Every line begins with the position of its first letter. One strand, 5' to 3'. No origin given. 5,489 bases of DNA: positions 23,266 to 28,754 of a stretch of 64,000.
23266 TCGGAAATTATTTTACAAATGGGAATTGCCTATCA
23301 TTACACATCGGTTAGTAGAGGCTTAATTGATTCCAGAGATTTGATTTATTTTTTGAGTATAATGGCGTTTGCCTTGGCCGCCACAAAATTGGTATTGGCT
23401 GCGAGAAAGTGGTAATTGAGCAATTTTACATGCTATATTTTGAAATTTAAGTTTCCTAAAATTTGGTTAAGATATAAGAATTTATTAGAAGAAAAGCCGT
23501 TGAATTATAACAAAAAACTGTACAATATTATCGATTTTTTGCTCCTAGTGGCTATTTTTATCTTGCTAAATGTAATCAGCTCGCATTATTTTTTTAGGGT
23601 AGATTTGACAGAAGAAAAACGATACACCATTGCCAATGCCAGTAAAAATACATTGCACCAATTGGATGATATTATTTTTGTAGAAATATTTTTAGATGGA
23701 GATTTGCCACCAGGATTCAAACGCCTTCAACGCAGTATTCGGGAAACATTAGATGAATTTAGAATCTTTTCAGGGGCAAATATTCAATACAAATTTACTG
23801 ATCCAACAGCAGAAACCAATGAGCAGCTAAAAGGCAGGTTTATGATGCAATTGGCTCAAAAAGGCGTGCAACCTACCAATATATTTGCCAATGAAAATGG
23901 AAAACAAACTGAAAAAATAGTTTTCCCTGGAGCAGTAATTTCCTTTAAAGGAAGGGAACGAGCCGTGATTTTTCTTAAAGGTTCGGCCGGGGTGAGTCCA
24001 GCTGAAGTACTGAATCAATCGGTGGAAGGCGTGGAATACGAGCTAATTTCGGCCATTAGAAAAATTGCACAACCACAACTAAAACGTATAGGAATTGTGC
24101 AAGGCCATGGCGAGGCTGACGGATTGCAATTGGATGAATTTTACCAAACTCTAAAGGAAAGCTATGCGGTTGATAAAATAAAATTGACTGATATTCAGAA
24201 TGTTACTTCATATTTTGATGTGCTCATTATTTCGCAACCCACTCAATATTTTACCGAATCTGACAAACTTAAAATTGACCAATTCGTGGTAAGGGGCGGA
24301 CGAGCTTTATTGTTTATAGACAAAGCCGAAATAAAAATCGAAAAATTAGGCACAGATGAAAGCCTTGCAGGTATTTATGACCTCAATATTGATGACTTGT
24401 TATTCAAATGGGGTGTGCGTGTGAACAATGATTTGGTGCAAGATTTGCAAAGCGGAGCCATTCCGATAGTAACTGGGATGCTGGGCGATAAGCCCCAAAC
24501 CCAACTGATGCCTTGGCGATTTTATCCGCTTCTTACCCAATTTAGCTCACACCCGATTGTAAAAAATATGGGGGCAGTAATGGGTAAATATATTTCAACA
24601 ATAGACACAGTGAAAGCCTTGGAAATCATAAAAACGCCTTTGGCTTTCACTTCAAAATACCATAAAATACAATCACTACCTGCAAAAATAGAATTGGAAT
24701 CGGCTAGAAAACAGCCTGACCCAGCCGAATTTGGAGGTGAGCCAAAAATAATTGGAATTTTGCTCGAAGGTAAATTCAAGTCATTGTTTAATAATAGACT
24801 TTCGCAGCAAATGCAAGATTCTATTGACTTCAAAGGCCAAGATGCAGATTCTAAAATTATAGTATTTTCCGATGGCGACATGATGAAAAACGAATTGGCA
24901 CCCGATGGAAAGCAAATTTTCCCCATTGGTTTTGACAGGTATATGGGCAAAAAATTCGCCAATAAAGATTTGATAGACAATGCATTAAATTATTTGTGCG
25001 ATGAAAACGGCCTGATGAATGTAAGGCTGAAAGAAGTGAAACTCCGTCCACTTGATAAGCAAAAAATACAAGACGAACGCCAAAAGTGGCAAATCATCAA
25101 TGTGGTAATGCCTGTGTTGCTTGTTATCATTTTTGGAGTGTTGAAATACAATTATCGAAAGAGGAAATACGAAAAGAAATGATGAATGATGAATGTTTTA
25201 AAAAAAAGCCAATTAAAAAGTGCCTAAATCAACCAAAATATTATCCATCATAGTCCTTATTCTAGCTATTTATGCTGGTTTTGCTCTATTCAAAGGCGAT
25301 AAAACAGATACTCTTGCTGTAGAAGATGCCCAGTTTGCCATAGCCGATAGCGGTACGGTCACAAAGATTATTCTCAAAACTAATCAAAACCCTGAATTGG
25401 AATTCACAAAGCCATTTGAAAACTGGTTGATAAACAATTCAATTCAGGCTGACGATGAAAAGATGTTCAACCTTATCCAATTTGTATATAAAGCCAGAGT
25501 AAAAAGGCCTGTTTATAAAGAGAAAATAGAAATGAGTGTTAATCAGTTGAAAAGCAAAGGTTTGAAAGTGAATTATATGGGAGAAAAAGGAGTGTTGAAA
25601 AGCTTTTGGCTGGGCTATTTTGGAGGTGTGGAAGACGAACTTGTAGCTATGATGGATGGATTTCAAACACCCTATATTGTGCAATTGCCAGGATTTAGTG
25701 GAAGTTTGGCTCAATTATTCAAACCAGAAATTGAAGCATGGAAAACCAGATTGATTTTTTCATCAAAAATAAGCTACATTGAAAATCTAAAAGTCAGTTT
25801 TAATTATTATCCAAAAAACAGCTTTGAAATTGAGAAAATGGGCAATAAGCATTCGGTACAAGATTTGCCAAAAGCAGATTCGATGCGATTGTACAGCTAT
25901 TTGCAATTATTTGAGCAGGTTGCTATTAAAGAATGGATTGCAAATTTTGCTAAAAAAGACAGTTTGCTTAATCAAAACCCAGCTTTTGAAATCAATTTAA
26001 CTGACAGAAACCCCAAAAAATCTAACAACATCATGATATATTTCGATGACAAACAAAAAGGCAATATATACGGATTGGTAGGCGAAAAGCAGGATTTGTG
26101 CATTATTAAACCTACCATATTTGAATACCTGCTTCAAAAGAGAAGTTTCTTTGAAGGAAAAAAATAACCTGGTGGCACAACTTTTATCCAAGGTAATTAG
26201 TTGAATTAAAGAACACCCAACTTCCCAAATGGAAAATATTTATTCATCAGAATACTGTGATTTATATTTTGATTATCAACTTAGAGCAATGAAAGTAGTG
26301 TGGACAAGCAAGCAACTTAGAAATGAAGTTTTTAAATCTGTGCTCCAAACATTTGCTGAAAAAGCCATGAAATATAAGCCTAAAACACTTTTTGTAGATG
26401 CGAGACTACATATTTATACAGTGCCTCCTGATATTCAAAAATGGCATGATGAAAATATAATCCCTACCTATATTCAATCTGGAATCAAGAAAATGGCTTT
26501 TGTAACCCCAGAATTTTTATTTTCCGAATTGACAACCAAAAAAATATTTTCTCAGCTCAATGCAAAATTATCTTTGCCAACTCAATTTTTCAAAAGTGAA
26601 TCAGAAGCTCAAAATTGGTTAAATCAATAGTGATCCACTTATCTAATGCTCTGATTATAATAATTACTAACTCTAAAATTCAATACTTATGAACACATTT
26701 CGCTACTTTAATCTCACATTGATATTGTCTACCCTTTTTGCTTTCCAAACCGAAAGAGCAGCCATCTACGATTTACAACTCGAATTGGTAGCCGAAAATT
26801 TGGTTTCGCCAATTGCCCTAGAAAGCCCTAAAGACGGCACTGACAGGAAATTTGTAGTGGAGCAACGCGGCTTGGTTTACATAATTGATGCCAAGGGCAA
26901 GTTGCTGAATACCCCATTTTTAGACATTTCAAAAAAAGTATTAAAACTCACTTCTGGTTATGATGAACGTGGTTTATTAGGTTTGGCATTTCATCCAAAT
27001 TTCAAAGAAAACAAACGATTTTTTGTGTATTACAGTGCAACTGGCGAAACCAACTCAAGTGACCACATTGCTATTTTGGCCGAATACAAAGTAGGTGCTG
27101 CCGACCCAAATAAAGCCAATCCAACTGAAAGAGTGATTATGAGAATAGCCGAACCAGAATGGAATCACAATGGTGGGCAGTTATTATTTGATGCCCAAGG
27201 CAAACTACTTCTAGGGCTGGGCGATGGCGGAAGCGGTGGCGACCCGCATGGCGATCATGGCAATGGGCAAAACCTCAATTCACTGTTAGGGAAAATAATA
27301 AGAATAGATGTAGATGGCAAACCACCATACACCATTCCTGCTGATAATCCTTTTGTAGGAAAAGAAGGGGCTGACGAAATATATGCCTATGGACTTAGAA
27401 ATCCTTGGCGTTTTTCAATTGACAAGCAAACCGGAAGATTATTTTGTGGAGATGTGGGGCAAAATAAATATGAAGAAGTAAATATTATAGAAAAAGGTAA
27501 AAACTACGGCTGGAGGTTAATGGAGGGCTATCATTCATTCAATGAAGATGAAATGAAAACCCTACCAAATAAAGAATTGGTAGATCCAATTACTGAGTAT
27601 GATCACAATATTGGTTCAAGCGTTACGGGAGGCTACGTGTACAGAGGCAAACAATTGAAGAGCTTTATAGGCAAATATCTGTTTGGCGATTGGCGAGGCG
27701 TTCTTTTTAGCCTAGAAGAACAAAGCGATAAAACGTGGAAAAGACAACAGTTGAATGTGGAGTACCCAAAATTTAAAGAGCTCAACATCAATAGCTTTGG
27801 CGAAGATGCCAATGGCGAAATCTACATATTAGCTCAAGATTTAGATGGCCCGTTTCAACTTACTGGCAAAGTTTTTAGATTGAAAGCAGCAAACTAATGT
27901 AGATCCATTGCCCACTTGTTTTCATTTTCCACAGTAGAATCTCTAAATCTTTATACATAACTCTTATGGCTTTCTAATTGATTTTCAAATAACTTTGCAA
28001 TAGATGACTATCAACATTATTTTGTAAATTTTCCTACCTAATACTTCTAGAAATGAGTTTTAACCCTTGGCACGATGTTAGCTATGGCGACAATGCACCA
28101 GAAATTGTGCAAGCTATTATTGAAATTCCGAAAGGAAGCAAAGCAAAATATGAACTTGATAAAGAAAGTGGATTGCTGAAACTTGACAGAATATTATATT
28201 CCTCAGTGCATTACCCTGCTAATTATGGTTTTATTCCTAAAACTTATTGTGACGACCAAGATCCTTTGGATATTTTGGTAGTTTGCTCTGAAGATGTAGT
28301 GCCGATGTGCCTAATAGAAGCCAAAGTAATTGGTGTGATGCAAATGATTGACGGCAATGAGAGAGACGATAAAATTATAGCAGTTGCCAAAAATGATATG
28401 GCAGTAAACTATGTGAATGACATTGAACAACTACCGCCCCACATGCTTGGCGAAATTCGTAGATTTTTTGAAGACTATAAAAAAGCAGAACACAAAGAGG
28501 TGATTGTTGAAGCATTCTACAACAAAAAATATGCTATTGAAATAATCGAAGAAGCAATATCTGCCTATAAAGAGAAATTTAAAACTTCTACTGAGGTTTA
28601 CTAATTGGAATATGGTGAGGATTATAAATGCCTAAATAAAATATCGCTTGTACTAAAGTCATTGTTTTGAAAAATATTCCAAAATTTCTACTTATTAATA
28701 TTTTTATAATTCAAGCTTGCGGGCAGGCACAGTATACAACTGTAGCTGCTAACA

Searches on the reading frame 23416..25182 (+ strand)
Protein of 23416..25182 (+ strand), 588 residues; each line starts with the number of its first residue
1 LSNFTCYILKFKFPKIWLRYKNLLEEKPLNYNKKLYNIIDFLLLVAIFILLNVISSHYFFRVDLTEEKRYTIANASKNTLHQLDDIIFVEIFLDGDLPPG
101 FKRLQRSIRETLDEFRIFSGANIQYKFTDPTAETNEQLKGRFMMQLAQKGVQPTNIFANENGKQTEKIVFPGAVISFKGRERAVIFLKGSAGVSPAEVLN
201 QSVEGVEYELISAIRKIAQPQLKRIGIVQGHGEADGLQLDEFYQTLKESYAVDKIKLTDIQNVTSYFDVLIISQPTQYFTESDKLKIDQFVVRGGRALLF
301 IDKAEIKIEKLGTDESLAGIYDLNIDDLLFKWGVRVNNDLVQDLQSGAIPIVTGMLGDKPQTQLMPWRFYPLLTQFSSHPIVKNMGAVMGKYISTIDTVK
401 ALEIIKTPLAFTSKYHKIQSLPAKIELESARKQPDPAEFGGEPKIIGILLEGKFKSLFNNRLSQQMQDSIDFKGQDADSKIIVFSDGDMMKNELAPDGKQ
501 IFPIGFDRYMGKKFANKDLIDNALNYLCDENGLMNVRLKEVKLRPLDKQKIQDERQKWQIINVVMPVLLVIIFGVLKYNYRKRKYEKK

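Call 59: search_protein_families(library=pfam, proteins=[window:23416-25182:+], max_evalue=0.001)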
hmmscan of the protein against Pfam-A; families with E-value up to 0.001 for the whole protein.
window:23416-25182:+ (588 aa): 2 families
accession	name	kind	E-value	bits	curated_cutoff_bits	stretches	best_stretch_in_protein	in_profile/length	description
PF09822.16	ABC_transp_aux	-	7.3e-79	265.4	34.7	1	223-522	2-287/288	ABC-type uncharacterized transport system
PF23357.1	DUF7088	-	9.5e-31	106.5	27.8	1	66-176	1-105/105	Domain of unknown function (DUF7088)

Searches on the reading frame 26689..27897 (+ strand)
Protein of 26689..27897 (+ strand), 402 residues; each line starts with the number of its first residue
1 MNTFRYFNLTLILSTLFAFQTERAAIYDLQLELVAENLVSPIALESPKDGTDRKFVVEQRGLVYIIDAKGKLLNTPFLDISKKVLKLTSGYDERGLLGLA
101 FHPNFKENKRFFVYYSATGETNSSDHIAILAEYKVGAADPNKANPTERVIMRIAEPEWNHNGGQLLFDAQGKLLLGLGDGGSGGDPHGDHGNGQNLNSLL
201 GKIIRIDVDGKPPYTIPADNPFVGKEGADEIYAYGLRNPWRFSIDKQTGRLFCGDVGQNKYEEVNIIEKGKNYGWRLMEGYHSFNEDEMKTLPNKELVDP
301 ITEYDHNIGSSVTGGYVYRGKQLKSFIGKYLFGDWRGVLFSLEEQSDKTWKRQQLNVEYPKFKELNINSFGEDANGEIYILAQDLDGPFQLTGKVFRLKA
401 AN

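Call 59: search_protein_families(library=pfam, proteins=[window:26689-27897:+], max_evalue=0.001)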
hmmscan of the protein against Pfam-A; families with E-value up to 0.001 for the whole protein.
window:26689-27897:+ (402 aa): 1 family
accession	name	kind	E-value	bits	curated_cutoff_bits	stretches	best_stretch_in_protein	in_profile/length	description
PF07995.17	GSDH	-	7e-47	160.8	25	1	40-387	3-328/332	Glucose / Sorbosone dehydrogenase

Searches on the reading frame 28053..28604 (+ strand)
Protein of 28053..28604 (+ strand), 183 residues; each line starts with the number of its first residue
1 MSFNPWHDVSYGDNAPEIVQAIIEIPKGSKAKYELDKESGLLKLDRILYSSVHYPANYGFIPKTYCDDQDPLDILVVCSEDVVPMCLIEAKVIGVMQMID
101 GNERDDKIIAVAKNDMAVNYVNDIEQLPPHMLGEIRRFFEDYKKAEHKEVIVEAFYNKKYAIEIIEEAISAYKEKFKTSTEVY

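Call 59: search_protein_families(library=pfam, proteins=[window:28053-28604:+], max_evalue=0.001)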
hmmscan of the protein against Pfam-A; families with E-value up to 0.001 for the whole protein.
window:28053-28604:+ (183 aa): 1 family
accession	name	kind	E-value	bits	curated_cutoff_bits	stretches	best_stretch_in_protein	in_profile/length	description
PF00719.24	Pyrophosphatase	-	3.2e-61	206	23.5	1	21-173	1-153/153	Inorganic pyrophosphatase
